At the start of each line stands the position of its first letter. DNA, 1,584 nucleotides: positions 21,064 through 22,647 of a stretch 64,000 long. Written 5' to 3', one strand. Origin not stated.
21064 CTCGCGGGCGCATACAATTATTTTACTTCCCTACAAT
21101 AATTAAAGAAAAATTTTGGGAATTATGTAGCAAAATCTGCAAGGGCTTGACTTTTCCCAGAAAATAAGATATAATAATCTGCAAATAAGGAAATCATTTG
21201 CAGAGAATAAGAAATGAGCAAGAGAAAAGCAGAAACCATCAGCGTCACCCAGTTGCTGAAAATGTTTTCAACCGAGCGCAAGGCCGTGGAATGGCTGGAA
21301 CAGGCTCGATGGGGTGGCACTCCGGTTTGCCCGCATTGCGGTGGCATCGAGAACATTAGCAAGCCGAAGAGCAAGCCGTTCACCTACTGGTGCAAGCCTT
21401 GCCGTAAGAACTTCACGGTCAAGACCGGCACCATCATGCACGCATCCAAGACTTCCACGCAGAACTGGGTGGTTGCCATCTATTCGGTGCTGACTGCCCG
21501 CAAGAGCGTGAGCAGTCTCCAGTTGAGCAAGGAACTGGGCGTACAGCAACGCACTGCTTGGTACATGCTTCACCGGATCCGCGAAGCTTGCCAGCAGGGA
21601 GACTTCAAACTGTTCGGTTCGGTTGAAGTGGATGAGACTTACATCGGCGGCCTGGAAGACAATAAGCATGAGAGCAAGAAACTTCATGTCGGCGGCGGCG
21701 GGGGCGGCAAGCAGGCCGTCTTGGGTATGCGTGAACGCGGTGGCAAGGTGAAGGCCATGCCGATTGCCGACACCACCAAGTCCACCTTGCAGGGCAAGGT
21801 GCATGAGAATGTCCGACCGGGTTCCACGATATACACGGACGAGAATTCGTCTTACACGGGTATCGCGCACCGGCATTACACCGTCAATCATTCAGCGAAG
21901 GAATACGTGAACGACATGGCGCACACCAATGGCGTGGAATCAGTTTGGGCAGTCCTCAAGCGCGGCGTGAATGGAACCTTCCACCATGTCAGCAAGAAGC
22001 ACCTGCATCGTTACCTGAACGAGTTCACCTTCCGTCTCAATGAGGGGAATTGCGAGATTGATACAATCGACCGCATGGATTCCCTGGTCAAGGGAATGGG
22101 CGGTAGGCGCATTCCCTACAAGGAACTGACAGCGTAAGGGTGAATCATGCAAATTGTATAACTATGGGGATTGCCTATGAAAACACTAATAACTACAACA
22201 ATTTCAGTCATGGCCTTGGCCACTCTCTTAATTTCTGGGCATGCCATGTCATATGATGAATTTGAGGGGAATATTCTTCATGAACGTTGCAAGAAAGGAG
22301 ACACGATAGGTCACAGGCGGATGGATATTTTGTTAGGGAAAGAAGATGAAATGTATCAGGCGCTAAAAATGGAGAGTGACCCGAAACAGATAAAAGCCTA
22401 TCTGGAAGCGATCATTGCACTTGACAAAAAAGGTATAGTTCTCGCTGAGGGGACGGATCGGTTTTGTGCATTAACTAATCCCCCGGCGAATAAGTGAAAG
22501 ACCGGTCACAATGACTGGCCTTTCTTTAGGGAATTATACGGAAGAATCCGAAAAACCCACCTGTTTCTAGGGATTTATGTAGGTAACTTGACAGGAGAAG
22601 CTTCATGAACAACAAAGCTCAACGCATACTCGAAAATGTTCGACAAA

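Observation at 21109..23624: IS1595-family element with perfect 34-bp IRs 2.5 kb apart carrying four passenger ORFs, a textbook sigma70 promoter and a palindromic operator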

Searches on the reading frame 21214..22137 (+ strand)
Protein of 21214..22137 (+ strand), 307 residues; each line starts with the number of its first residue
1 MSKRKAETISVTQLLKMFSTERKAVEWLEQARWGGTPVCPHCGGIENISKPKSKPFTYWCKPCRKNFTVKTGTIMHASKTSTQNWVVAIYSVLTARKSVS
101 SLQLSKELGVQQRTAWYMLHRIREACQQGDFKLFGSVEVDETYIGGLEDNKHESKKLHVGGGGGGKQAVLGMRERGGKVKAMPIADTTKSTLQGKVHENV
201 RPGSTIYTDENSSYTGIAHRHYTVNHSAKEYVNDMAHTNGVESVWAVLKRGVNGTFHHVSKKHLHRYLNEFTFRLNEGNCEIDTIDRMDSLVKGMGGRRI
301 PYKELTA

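Call 6: search_protein_families(library=pfam, proteins=[window:21214-22137:+], max_evalue=0.1)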
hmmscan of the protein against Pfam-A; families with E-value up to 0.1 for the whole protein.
window:21214-22137:+ (307 aa): 4 families
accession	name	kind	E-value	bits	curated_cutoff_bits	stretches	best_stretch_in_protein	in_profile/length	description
PF12762.13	DDE_Tnp_IS1595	-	8.4e-44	149.7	27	1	133-276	2-153/153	ISXO2-like transposase domain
PF12760.12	Zn_ribbon_IS1595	-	9.8e-10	38.7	25.4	1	20-65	2-45/46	Transposase zinc-ribbon domain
PF01325.25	Fe_dep_repress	-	0.0044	17.6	26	1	80-124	4-48/60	Iron dependent repressor, N-terminal DNA binding domain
PF14354.12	Lar_restr_allev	-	0.028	15.1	28.6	1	39-77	6-45/58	Restriction alleviation protein Lar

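Call 7: find_encoding_contigs(protein=window:21214-22137:+, flank=5000, max_places=10)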
Protein window:21214-22137:+ (307 aa): 1 contig read that carries it; 1 place shown.
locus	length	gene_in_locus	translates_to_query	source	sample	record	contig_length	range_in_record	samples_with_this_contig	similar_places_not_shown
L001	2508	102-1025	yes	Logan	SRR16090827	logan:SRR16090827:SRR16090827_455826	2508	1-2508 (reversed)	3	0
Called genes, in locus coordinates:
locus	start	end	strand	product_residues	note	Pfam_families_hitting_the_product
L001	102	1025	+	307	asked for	PF12760:Zn_ribbon_IS1595, PF12762:DDE_Tnp_IS1595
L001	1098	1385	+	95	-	-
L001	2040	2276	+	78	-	PF10711:DUF2513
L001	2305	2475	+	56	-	-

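Call 10: find_related_loci(query=window:21214-22137:+, collection=genome_contigs, flank=5000)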
Query window:21214-22137:+ (307 aa) in genome_contigs; peptide patterns used: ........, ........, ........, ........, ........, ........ (x = any residue, [..] = any of these).
59 stretches matched a pattern; 37 encode a relative of the query (tblastn E <= 1e-3); 37 distinct loci.
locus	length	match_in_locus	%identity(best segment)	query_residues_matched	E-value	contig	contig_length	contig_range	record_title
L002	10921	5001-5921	95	1-307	0e+0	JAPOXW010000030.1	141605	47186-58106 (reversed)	MAG: Gammaproteobacteria bacterium isolate COS4_bin_16 NODE_108_length_141605_cov_18.5182, whole genome shotgun sequence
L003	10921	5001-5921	71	1-307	3e-155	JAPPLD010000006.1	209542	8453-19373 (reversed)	MAG: Gammaproteobacteria bacterium isolate RHO3_bin_14 NODE_114_length_209542_cov_91.723973, whole genome shotgun sequen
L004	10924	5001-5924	64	3-307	6e-135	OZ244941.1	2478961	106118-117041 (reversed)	MAG: Nitrospirales bacterium isolate d54ef826-7012-47b5-b64d-02185f84ce6e genome assembly, chromosome: 1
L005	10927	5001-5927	58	3-307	3e-124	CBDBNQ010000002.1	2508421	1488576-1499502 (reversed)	MAG: Nitrospirales bacterium isolate a682887b-61b0-46b6-b4c5-97f9e0a0637c genome assembly, contig: contig_2, whole genom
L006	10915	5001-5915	60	1-306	3e-121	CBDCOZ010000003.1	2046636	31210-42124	MAG: Candidatus Oxydemutatoraceae bacterium isolate 466f60cb-6b0a-4a09-b829-3ad856362bb4 genome assembly, contig: contig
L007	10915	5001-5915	60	1-306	3e-121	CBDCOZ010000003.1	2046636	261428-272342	MAG: Candidatus Oxydemutatoraceae bacterium isolate 466f60cb-6b0a-4a09-b829-3ad856362bb4 genome assembly, contig: contig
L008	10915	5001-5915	60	1-306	3e-121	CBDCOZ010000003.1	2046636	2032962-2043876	MAG: Candidatus Oxydemutatoraceae bacterium isolate 466f60cb-6b0a-4a09-b829-3ad856362bb4 genome assembly, contig: contig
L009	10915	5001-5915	60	1-306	3e-121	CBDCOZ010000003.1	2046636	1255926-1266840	MAG: Candidatus Oxydemutatoraceae bacterium isolate 466f60cb-6b0a-4a09-b829-3ad856362bb4 genome assembly, contig: contig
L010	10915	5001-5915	60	1-306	3e-121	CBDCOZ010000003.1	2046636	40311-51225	MAG: Candidatus Oxydemutatoraceae bacterium isolate 466f60cb-6b0a-4a09-b829-3ad856362bb4 genome assembly, contig: contig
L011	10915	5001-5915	60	1-306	3e-121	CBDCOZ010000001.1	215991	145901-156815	MAG: Candidatus Oxydemutatoraceae bacterium isolate 466f60cb-6b0a-4a09-b829-3ad856362bb4 genome assembly, contig: contig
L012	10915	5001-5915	60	1-306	3e-121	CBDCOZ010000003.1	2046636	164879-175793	MAG: Candidatus Oxydemutatoraceae bacterium isolate 466f60cb-6b0a-4a09-b829-3ad856362bb4 genome assembly, contig: contig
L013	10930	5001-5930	58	3-307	2e-119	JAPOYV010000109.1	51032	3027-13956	MAG: Gammaproteobacteria bacterium isolate COS4_bin_44 NODE_666_length_51032_cov_13.538, whole genome shotgun sequence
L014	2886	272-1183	57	3-307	4e-120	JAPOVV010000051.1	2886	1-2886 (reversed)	MAG: Gammaproteobacteria bacterium isolate COS1_bin_8 NODE_5440_length_2886_cov_3.9947, whole genome shotgun sequence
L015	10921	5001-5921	56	4-306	1e-115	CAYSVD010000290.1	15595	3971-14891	MAG TPA_asm: uncultured Pseudohongiella sp. isolate SRP338948_co1_16 genome assembly, contig: k141_133086, whole genome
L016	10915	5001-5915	53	4-307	8e-109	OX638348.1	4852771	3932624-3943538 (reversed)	MAG: uncultured Opitutaceae bacterium isolate b1b57f99-08c0-43d1-969e-fd0ef39b1292 genome assembly, chromosome: 1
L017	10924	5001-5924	53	3-307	3e-107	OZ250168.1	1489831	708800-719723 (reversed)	MAG: Dehalococcoidia bacterium isolate df1c8e39-9ed4-4f98-84fc-ac90bf75a161 genome assembly, chromosome: 1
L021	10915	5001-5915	52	4-307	6e-105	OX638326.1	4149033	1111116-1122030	MAG: uncultured Alphaproteobacteria bacterium isolate 36580269-0a0b-41f5-a0f3-8f7859907d82 genome assembly, chromosome:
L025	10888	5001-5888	49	7-307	3e-90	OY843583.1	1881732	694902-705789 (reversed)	MAG: Spirochaetia bacterium isolate e339c5e2-24a0-4810-b346-c1807c958683 genome assembly, chromosome: 1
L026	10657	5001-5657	61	91-306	1e-85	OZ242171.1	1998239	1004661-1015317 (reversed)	MAG: Gammaproteobacteria bacterium isolate 00cd0c7f-e825-4781-ad78-30b0695bc427 genome assembly, chromosome: 1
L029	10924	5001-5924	50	1-306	1e-102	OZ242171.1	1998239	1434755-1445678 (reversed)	MAG: Gammaproteobacteria bacterium isolate 00cd0c7f-e825-4781-ad78-30b0695bc427 genome assembly, chromosome: 1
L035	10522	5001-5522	51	1-305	1e-37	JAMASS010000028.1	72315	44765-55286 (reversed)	MAG: Limisphaerales bacterium isolate bin4_1_edit bin4_1_edit_28, whole genome shotgun sequence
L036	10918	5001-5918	50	2-305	5e-103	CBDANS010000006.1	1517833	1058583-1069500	MAG: Opitutales bacterium isolate 041eddd8-ac7a-4d64-b7d6-f8729859a465 genome assembly, contig: contig_6, whole genome s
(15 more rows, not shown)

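Call 32: search_protein_families(library=ncbifam, proteins=[window:21214-22137:+], max_evalue=0.1)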
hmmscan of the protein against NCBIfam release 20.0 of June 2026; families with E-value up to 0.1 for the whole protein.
window:21214-22137:+ (307 aa): 3 families
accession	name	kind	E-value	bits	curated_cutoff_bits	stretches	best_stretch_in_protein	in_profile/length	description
NF033547.1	transpos_IS1595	equivalog_domain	2.4e-60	204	75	1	77-276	1-213/215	IS1595 family transposase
NF033550.5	transpos_ISL3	equivalog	0.00099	18.3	180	1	58-143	50-133/370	ISL3 family transposase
NF033558.1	transpos_IS1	equivalog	0.015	15.2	100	0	39-145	1-108/199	IS1 family transposase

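Call 37: search_protein_families(library=pfam, proteins=[L002:5887-7563:+, L003:4640-4954:-, L003:5921-7120:+, L004:5956-7794:+, L004:7782-8711:+, L014:1183-2121:+, L014:2114-2635:+, L016:5991-7007:+, L016:6970-7695:+, L029:5927-8443:+], max_evalue=0.001)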
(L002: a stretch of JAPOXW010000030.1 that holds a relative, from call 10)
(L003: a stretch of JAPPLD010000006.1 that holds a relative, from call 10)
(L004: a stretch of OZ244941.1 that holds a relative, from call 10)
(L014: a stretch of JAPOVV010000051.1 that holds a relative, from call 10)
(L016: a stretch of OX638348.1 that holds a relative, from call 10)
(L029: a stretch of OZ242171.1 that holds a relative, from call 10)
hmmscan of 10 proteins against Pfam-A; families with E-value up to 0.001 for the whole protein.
L002:5887-7563:+ (558 aa): 1 family
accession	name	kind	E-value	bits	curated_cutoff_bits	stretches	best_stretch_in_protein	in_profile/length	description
PF01555.25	N6_N4_Mtase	-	2.7e-41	142.4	26.7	1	44-386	1-219/221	DNA methylase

L003:4640-4954:- (104 aa): 0 families

L003:5921-7120:+ (399 aa): 4 families
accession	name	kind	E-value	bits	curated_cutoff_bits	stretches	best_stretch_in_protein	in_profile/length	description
PF01555.25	N6_N4_Mtase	-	1e-45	156.8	26.7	1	28-295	1-217/221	DNA methylase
PF14279.12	HNH_5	-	5.4e-12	45.9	27.5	1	345-394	1-50/56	HNH endonuclease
PF01844.29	HNH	-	1.8e-11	44.5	21.4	1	345-389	1-46/47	HNH endonuclease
PF13395.12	HNH_4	-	5.8e-06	26.6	22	1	357-391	18-52/54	HNH endonuclease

L004:5956-7794:+ (612 aa): 1 family
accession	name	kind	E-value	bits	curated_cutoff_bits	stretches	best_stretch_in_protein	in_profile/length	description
PF02384.22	N6_Mtase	-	2.9e-29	102.8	20.4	2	292-431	4-138/311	N-6 DNA Methylase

L004:7782-8711:+ (309 aa): 1 family
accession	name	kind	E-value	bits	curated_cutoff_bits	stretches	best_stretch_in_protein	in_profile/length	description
PF01420.25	Methylase_S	-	2.1e-28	100.1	22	2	158-301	3-154/168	Type I restriction modification DNA specificity domain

L014:1183-2121:+ (312 aa): 0 families

L014:2114-2635:+ (173 aa): 0 families

L016:5991-7007:+ (338 aa): 2 families
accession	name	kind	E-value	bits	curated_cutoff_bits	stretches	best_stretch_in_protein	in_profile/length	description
PF01555.25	N6_N4_Mtase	-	6.5e-26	92.1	26.7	1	124-324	1-217/221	DNA methylase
PF01170.24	UPF0020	-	0.00054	20.1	22.3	0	287-314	27-54/197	RMKL-like, methyltransferase domain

L016:6970-7695:+ (241 aa): 0 families

L029:5927-8443:+ (838 aa): 5 families
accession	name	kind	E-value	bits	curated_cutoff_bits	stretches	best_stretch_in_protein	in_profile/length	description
PF02384.22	N6_Mtase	-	1.9e-33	116.5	20.4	1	274-569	2-261/311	N-6 DNA Methylase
PF13588.12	HSDR_N_2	-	1.1e-19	71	25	1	20-142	1-110/110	Type I restriction enzyme R protein N terminus (HSDR_N)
PF07669.17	Eco57I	-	2.8e-11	44.3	25.3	1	368-526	4-170/171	Eco57I restriction-modification methylase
PF01170.24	UPF0020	-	2.4e-10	40.9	22.3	1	308-442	21-140/197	RMKL-like, methyltransferase domain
PF01555.25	N6_N4_Mtase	-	0.00054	20.4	26.7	0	424-506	1-61/221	DNA methylase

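Call 38: search_protein_families(library=pfam, proteins=[L021:5937-6929:+, L021:6838-7611:+, L021:7611-10145:+, L025:5888-6814:+, L025:6795-7460:+, L026:5660-6541:+, L026:6420-6878:+, L036:6011-6811:+, L036:6801-7346:+, L035:6478-7227:+], max_evalue=0.001)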
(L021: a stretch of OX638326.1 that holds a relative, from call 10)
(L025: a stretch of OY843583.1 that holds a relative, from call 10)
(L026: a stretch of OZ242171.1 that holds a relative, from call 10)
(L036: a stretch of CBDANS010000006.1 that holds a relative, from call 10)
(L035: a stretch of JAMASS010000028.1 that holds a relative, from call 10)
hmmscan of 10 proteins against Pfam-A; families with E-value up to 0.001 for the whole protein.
L021:5937-6929:+ (330 aa): 1 family
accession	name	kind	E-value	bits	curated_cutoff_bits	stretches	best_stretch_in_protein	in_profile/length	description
PF01555.25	N6_N4_Mtase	-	3.9e-23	83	26.7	1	62-224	1-144/221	DNA methylase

L021:6838-7611:+ (257 aa): 1 family
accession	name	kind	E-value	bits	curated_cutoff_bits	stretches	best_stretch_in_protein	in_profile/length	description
PF01555.25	N6_N4_Mtase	-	9.8e-05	22.8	26.7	1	39-81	178-214/221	DNA methylase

L021:7611-10145:+ (844 aa): 2 families
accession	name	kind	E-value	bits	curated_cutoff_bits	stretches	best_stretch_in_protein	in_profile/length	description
PF04851.21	ResIII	-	3.6e-16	59.9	22.5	1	1-275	2-163/164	Type III restriction enzyme, res subunit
PF00270.35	DEAD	-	2.8e-07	30.9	26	1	75-133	17-73/167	DEAD/DEAH box helicase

L025:5888-6814:+ (308 aa): 1 family
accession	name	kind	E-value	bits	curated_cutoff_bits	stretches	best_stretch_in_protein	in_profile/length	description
PF01555.25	N6_N4_Mtase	-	2.5e-35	122.9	26.7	1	44-292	1-213/221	DNA methylase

L025:6795-7460:+ (221 aa): 0 families

L026:5660-6541:+ (293 aa): 1 family
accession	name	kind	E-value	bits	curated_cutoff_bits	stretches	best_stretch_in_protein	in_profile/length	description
PF01555.25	N6_N4_Mtase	-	1.1e-30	107.7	26.7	1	24-249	1-182/221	DNA methylase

L026:6420-6878:+ (152 aa): 5 families
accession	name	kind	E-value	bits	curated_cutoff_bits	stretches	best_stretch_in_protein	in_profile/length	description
PF01844.29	HNH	-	4.1e-12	46.5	21.4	1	82-127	1-47/47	HNH endonuclease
PF14279.12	HNH_5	-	7.7e-12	45.4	27.5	1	82-134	1-53/56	HNH endonuclease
PF01555.25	N6_N4_Mtase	-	8.2e-09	36.2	26.7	1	2-36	186-220/221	DNA methylase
PF13395.12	HNH_4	-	5.6e-05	23.5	22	1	93-128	17-52/54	HNH endonuclease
PF02945.21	Endonuclease_7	-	0.0003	21.1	23.6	1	67-130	11-71/82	Recombination endonuclease VII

L036:6011-6811:+ (266 aa): 0 families

L036:6801-7346:+ (181 aa): 0 families

L035:6478-7227:+ (249 aa): 1 family
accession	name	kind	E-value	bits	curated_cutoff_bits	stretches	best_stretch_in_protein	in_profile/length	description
PF17411.7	SmaI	-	7.7e-06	26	27.3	1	45-247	39-239/240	Type II site-specific deoxyribonuclease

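Call 51: search_dna_similar(query=window:21214-22137:+, collection=plasmids, mode=protein, max_rows=25)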
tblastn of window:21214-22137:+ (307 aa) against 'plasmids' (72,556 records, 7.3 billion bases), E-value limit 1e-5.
Records with a match: 473; places in all: 671; records where one place covers at least 80% of the query: 350.
Best place of each record, by identity: <60% 473.
By first word of the organism name: Sinorhizobium 45; Pseudosulfitobacter 30; Ralstonia 30; Acinetobacter 29; Xanthomonas 18; Aeromonas 17; Mesorhizobium 15; Rhizobium 15; Agrobacterium 12; Haloarcula 10; and 114 more.
By predicted mobility (MOB-suite, as given by PLSDB): non-mobilizable 242; conjugative 139; mobilizable 92.
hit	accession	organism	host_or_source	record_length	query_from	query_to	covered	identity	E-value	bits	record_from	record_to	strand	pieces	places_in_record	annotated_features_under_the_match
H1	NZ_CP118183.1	Entomospira culicis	Culex pipiens,cell culture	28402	7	306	98%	41.9%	3e-68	237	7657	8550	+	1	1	IS1595 family transposase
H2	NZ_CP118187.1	Entomospira culicis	Culex pipiens,cell culture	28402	7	306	98%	41.9%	3e-68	237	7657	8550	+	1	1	IS1595 family transposase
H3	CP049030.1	Rhodobacteraceae bacterium SC52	Apostichopus japonicus,pure ...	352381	3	266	86%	44.0%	2e-63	223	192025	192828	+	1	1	none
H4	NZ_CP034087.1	Methylocystis rosea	cell culture,groundwater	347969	10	307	97%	38.9%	5e-56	202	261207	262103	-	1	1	IS1595 family transposase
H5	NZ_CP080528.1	Mesorhizobium sp. AR07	Oxytropis sp.,Cell culture,root nodule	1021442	16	303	94%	38.1%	2e-51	189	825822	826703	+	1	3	record has no annotation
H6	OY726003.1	Phocaeicola massiliensis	-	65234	10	274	86%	39.5%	3e-52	191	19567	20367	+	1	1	record has no annotation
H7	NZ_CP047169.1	Ponticoccus alexandrii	surface sea water,shallow sea, symbosis ...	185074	7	300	96%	35.3%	2e-45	171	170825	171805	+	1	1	IS1595 family transposase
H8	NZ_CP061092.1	Roseomonas marmotae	Marmota himalayana,pure culture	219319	28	304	90%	37.1%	3e-51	188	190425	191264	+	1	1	IS1595 family transposase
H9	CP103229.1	Bacteroides faecis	Homo sapiens,cell culture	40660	10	276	87%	38.4%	2e-49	183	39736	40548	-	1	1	IS1595 family transposase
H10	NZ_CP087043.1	Pseudosulfitobacter pseudonitzschiae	Mediolabrus comicus,The surface ...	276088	5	304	98%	34.0%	6e-46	173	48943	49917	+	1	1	IS1595 family transposase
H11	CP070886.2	Pseudosulfitobacter pseudonitzschiae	Skeletonema costatum,The surface ...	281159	5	304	98%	34.0%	6e-46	173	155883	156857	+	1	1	IS1595 family transposase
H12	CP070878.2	Pseudosulfitobacter pseudonitzschiae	Skeletonema costatum,The surface ...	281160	5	304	98%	34.0%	6e-46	173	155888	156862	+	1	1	IS1595 family transposase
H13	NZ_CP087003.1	Pseudosulfitobacter pseudonitzschiae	Skeletonema costatum,The surface ...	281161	5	304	98%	34.0%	6e-46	173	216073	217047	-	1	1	IS1595 family transposase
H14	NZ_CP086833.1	Pseudosulfitobacter pseudonitzschiae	Trieres chinensis,The surface seawater ...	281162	5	304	98%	34.0%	6e-46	173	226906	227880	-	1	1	IS1595 family transposase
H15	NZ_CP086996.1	Pseudosulfitobacter pseudonitzschiae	Skeletonema costatum,The surface ...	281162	5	304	98%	34.0%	6e-46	173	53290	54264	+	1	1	IS1595 family transposase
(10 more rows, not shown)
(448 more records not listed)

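Call 66: search_protein_families(library=pfam, proteins=[L014:1183-2121:+, L017:6083-6559:-, L017:6537-7097:-, L036:6801-7346:+, L003:4640-4954:-], max_evalue=0.05)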
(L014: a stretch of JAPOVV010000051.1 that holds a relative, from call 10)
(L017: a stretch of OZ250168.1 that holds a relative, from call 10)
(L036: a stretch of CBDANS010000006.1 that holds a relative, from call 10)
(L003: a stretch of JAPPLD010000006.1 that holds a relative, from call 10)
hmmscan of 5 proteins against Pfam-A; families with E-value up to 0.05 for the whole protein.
L014:1183-2121:+ (312 aa): 0 families

L017:6083-6559:- (158 aa): 3 families
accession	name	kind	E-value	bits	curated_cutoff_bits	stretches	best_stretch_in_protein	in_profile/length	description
PF25206.1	DUF7836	-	0.00042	20.5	26.7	1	96-151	4-58/59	Domain of unknown function (DUF7836)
PF22191.2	IBR_1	-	0.02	15.2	27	0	94-109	17-31/47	IBR domain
PF09723.15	Zn_ribbon_8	-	0.021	15.3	34.4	1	99-130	5-33/41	Zinc ribbon domain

L017:6537-7097:- (186 aa): 1 family
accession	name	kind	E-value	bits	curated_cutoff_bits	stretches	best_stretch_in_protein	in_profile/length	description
PF24042.1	DUF7351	-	0.015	15.5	31.2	1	77-171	20-111/177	Domain of unknown function (DUF7351)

L036:6801-7346:+ (181 aa): 3 families
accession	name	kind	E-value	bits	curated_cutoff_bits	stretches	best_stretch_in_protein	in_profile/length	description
PF01850.27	PIN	-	0.0043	18.1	23.6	1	9-131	4-111/120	PIN domain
PF16264.11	SatD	-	0.011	15.8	29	1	41-99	133-190/211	SatD family (SatD)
PF06093.19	Spt4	-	0.035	14.7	25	0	30-72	9-49/77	Spt4/RpoE2 zinc finger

L003:4640-4954:- (104 aa): 0 families

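Call 88: search_solved_structures(query=window:21214-22137:+, max_evalue=0.01)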
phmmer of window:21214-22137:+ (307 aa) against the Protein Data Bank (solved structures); distinct sequences matched with E-value up to 0.01: 0.

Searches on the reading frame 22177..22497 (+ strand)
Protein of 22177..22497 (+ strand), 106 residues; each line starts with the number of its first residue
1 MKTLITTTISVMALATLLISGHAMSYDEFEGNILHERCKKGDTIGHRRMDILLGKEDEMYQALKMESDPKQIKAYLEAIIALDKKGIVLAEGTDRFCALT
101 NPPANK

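Call 6: search_protein_families(library=pfam, proteins=[window:22177-22497:+], max_evalue=0.1)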
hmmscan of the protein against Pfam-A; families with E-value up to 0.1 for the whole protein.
window:22177-22497:+ (106 aa): 0 families

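Call 32: search_protein_families(library=ncbifam, proteins=[window:22177-22497:+], max_evalue=0.1)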
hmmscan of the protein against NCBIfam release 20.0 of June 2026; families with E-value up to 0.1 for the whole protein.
window:22177-22497:+ (106 aa): 2 families
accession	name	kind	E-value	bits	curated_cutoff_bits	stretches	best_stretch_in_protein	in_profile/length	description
NF003580.0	PRK05248.3-1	equivalog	0.049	13.8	237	1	44-101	56-113/122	hypothetical protein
NF043010.1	Cyt554_Nsmonas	equivalog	0.055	12.8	400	1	1-45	1-44/238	cytochrome c-550 CycA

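Call 33: search_protein_families(library=padloc, proteins=[window:22177-22497:+], max_evalue=0.1)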
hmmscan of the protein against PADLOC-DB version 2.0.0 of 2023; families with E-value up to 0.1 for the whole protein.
window:22177-22497:+ (106 aa): 1 family
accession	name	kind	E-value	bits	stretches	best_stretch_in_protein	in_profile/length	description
PDLC02619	DrmD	-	0.019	11.1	1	63-91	29-57/872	DrmD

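Call 34: search_protein_families(library=phrogs, proteins=[window:22177-22497:+], max_evalue=0.1)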
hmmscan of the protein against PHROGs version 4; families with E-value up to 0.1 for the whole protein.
window:22177-22497:+ (106 aa): 1 family
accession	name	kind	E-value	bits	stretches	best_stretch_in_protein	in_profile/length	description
phrog_8964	-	unknown function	0.002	18.3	1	34-96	173-232/302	-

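Call 52: search_protein_representatives(protein=window:22177-22497:+)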
Query: 106 residues. Proteins with E-value up to 0.001 (for the whole library): 2; up to 1e-10: 1; up to 1e-30: 1. The best 2 are listed.
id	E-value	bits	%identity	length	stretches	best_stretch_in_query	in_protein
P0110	2.0e-56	204.2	100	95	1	12-106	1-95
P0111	9.0e-04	35.4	47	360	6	43-62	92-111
